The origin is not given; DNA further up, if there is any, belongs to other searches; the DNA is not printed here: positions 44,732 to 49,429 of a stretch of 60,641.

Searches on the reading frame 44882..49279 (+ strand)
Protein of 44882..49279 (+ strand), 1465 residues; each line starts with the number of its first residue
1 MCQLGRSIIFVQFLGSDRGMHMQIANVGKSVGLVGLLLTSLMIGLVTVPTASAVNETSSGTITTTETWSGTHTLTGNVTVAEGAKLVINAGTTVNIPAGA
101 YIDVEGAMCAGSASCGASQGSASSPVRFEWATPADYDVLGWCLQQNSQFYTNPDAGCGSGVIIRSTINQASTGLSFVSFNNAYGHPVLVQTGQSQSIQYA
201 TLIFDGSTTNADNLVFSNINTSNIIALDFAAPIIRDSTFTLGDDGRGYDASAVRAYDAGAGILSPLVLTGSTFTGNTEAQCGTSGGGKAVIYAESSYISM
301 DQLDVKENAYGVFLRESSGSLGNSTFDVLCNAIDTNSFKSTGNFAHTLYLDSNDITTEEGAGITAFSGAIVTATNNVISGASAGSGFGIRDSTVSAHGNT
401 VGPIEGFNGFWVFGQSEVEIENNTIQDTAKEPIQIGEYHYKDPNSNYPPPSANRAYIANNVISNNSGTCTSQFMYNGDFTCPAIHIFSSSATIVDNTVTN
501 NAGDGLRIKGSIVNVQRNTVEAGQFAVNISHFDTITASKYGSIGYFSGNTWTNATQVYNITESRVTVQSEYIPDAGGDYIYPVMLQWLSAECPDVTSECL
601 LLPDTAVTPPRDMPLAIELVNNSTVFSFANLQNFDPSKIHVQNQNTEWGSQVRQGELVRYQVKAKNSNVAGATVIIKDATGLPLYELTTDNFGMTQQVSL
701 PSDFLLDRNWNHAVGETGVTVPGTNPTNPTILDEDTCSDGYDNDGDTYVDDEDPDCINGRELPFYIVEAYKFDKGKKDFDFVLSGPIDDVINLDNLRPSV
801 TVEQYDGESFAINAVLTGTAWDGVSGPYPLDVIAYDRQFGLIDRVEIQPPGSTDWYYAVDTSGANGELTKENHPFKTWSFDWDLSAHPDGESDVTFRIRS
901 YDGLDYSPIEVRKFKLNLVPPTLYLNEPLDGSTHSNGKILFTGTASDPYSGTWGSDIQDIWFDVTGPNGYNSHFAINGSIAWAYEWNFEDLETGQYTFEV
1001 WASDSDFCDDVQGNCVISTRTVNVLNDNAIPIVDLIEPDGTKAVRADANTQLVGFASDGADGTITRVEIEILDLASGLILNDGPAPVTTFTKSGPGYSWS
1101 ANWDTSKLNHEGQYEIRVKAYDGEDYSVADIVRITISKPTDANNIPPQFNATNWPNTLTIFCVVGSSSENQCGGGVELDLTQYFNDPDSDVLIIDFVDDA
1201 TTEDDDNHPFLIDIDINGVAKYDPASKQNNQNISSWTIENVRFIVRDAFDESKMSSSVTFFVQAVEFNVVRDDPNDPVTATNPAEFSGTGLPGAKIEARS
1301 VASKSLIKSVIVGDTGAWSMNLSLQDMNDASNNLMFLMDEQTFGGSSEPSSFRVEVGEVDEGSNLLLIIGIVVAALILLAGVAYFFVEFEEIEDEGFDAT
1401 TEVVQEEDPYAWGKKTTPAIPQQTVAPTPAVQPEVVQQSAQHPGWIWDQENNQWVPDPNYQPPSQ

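Call 10: search_protein_families(library=pfam, proteins=[window:44882-49279:+], max_evalue=0.001)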
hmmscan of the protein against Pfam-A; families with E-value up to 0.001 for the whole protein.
window:44882-49279:+ (1465 aa): 3 families
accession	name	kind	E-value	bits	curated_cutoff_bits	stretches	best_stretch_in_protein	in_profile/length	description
PF13229.12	Beta_helix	-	3.5e-12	46.7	25.9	3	348-519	11-157/158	Right handed beta helix region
PF17957.7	Big_7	-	1.7e-06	29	24.1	0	1031-1118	1-70/70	Bacterial Ig domain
PF13750.12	Big_3_3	-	4e-06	27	27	0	982-1041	3-54/157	Bacterial Ig-like domain (group 3)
